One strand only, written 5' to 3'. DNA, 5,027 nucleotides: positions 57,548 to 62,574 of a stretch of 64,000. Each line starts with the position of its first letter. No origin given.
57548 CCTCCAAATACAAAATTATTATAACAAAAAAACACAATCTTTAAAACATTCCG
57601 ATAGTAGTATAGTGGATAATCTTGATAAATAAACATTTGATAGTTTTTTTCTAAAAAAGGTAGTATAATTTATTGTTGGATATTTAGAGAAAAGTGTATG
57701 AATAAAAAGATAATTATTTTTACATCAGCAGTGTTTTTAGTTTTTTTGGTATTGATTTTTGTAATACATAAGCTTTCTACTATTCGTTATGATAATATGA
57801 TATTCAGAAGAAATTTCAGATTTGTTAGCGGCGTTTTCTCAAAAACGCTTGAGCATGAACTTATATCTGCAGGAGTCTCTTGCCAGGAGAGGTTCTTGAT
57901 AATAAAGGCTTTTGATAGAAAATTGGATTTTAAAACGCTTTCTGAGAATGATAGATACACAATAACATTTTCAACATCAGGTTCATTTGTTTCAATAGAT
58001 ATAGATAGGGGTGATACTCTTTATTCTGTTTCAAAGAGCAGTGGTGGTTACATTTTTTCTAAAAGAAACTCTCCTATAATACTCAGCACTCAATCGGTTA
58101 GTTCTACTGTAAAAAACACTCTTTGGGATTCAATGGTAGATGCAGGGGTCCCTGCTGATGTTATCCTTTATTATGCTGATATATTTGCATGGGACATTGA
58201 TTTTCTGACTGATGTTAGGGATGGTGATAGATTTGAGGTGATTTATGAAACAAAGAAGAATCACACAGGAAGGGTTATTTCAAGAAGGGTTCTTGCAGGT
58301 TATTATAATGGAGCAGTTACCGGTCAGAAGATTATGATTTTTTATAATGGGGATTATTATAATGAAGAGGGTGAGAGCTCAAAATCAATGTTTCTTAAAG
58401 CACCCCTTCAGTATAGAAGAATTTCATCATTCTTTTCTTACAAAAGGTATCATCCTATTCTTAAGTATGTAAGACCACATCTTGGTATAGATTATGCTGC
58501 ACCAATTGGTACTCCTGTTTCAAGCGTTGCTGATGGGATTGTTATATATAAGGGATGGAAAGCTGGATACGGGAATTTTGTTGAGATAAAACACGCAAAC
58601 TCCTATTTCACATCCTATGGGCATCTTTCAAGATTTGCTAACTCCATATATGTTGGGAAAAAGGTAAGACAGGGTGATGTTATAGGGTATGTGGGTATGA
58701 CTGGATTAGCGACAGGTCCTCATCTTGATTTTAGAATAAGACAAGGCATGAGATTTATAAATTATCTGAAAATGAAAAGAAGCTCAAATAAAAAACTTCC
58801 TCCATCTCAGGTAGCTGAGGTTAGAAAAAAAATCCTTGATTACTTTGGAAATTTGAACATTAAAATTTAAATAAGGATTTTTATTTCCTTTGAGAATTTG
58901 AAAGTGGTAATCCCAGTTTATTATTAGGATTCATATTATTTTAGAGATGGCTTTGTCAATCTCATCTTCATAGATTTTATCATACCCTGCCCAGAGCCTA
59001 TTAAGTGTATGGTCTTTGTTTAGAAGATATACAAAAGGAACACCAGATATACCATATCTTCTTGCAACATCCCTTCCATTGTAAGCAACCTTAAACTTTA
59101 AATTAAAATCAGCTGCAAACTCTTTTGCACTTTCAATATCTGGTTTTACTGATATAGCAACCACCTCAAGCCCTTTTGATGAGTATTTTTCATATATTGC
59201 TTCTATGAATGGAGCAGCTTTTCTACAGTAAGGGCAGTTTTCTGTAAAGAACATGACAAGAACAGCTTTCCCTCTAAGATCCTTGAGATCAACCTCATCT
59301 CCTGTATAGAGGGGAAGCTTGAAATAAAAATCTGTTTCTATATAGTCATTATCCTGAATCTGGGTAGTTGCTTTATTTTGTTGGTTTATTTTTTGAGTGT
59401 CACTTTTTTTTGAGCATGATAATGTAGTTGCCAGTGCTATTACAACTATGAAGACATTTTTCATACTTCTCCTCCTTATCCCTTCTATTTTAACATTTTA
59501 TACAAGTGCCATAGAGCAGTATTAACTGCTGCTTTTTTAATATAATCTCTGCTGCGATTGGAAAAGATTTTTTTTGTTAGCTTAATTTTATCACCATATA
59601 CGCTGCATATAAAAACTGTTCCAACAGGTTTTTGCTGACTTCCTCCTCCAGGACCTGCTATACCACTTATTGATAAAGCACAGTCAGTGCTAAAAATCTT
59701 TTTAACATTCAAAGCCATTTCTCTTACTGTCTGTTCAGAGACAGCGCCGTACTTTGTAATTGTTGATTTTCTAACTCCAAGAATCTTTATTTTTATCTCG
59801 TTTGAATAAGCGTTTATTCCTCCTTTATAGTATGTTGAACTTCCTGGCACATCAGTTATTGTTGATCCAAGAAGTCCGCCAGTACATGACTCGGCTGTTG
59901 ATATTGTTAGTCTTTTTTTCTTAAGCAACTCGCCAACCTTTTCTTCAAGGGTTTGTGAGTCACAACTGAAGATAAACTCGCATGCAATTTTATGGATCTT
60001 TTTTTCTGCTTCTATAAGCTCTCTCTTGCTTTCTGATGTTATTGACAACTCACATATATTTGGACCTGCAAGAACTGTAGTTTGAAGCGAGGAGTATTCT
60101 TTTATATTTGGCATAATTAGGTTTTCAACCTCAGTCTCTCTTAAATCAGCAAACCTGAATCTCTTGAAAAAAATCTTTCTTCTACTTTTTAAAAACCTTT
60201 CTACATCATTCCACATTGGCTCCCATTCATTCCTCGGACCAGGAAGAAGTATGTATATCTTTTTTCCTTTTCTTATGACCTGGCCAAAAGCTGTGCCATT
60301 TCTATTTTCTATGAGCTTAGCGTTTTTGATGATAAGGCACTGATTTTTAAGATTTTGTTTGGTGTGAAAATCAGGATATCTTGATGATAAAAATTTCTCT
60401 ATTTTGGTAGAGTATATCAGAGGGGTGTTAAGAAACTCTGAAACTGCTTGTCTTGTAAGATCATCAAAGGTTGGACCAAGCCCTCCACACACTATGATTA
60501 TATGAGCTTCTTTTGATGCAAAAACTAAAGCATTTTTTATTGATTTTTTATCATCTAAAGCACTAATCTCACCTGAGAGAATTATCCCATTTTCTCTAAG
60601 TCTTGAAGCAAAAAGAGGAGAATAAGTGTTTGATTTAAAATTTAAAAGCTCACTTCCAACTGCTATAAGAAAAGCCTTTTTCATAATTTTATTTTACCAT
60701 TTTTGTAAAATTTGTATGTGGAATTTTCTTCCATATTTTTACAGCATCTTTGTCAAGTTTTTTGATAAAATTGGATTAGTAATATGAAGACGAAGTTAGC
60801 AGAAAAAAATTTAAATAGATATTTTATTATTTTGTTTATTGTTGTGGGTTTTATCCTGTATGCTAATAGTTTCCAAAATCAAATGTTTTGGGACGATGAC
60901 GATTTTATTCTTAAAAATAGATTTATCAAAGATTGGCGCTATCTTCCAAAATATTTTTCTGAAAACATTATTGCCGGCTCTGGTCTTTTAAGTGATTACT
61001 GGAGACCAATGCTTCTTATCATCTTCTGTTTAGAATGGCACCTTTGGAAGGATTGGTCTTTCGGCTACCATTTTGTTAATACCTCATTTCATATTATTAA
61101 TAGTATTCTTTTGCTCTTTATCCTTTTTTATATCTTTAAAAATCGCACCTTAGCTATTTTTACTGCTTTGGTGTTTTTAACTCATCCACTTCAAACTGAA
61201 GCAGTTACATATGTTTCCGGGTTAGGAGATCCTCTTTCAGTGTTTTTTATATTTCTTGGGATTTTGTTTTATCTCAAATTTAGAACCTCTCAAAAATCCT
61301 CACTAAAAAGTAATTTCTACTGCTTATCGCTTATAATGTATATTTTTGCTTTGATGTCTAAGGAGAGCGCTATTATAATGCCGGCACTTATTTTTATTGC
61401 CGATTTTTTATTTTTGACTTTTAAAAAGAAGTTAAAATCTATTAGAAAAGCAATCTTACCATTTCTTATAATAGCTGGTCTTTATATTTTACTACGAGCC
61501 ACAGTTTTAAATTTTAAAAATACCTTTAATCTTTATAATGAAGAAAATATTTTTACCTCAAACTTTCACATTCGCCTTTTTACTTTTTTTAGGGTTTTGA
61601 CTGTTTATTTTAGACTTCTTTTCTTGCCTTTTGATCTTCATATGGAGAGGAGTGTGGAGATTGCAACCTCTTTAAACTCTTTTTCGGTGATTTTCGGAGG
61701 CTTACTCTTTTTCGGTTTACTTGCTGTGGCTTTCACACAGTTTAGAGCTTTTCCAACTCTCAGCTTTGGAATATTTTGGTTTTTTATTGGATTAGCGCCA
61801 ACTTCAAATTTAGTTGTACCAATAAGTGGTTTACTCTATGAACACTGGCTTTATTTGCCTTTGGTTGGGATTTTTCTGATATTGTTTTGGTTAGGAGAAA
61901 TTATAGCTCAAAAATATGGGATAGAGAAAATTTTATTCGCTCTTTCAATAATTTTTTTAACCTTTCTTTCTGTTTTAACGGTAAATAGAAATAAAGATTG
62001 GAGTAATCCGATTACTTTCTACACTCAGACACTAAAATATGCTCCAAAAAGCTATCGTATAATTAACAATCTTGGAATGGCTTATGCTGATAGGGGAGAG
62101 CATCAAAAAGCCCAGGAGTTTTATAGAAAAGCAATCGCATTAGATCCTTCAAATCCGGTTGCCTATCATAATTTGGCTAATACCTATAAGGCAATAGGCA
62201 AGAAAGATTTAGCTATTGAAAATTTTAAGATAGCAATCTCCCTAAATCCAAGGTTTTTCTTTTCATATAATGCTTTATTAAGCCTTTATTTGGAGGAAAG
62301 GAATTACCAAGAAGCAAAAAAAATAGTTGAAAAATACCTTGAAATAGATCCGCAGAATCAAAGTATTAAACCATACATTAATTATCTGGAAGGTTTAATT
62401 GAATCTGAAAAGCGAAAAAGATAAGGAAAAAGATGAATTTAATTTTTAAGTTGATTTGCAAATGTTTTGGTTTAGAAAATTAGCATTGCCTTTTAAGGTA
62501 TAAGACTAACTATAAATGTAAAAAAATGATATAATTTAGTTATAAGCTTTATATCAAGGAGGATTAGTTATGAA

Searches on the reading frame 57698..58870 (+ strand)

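Call 67: search_protein_families(library=pfam, proteins=[window:57698-58870:+], max_evalue=0.00001)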
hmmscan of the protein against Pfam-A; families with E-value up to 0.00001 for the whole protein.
window:57698-58870:+ (390 aa): 2 families
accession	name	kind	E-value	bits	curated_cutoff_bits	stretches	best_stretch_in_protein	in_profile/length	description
PF01551.29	Peptidase_M23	-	2.7e-31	108.1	28.7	1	260-354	2-94/96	Peptidase family M23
PF19425.4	Csd3_N2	-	4.3e-08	33.6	27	0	131-246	6-120/122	Csd3 second domain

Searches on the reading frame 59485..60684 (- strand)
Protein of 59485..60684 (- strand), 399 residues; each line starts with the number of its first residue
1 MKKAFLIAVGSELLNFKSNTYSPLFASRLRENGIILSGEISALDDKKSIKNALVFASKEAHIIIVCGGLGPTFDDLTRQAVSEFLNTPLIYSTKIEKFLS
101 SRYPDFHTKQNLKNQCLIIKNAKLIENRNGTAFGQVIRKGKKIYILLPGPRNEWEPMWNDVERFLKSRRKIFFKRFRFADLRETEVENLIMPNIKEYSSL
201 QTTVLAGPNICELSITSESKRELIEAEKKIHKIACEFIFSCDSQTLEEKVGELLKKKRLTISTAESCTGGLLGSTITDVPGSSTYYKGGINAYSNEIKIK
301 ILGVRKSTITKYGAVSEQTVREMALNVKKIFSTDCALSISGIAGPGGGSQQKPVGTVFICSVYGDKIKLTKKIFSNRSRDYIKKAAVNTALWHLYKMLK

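Call 67: search_protein_families(library=pfam, proteins=[window:59485-60684:-], max_evalue=0.00001)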
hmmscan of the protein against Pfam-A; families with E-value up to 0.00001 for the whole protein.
window:59485-60684:- (399 aa): 2 families
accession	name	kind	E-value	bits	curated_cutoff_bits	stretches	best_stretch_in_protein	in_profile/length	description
PF02464.23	CinA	-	3.6e-53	179.8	23.5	1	244-398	2-155/155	Competence-damaged protein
PF00994.29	MoCF_biosynth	-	8.6e-20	71.3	26.6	1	7-161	3-137/144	Probable molybdopterin binding domain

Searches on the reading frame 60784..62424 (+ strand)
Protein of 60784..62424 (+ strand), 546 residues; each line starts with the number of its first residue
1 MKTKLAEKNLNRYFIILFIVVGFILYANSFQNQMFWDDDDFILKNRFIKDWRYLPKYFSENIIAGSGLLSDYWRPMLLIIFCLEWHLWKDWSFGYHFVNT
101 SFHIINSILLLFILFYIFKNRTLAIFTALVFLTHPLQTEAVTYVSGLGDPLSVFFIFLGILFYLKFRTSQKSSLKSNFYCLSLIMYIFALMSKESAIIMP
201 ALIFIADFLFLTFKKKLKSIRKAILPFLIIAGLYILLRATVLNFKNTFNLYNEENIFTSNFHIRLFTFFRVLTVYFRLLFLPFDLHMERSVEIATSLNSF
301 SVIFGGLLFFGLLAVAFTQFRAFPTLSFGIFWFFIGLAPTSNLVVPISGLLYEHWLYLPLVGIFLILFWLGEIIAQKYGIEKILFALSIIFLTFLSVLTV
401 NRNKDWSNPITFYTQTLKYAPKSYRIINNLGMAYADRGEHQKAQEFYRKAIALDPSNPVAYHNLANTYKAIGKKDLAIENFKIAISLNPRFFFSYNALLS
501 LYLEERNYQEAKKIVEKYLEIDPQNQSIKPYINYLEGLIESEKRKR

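Call 67: search_protein_families(library=pfam, proteins=[window:60784-62424:+], max_evalue=0.00001)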
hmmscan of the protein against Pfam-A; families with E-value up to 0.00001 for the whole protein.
window:60784-62424:+ (546 aa): 11 families
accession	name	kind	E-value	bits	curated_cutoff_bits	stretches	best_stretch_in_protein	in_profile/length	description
PF13181.12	TPR_8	-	3.9e-20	70.7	25.7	1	425-457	2-34/34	Tetratricopeptide repeat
PF00515.34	TPR_1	-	1.4e-18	66.3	27.8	2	427-457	4-34/34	Tetratricopeptide repeat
PF13431.12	TPR_17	-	7e-18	63.8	24.4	1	446-478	1-33/34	Tetratricopeptide repeat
PF07719.23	TPR_2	-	2.6e-17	61.9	27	1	427-457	4-34/34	Tetratricopeptide repeat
PF13428.12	TPR_14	-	5.3e-11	42.5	23.5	0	430-466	7-43/44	Tetratricopeptide repeat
PF13414.12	TPR_11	-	1.9e-10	40.7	26.8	1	431-472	1-42/42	TPR repeat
PF14559.12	TPR_19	-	2.8e-10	40.8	25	0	436-479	3-46/68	Tetratricopeptide repeat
PF13432.12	TPR_16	-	3.7e-10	40.5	32.7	0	413-458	20-65/65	Tetratricopeptide repeat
PF13424.12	TPR_12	-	6.3e-10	39.6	30.1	1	426-484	5-71/77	Tetratricopeptide repeat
PF13176.12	TPR_7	-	3.2e-09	36.6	27.9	0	428-458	3-35/36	Tetratricopeptide repeat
PF13374.12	TPR_10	-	3.7e-07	30.4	27.5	0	426-453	4-31/42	Tetratricopeptide repeat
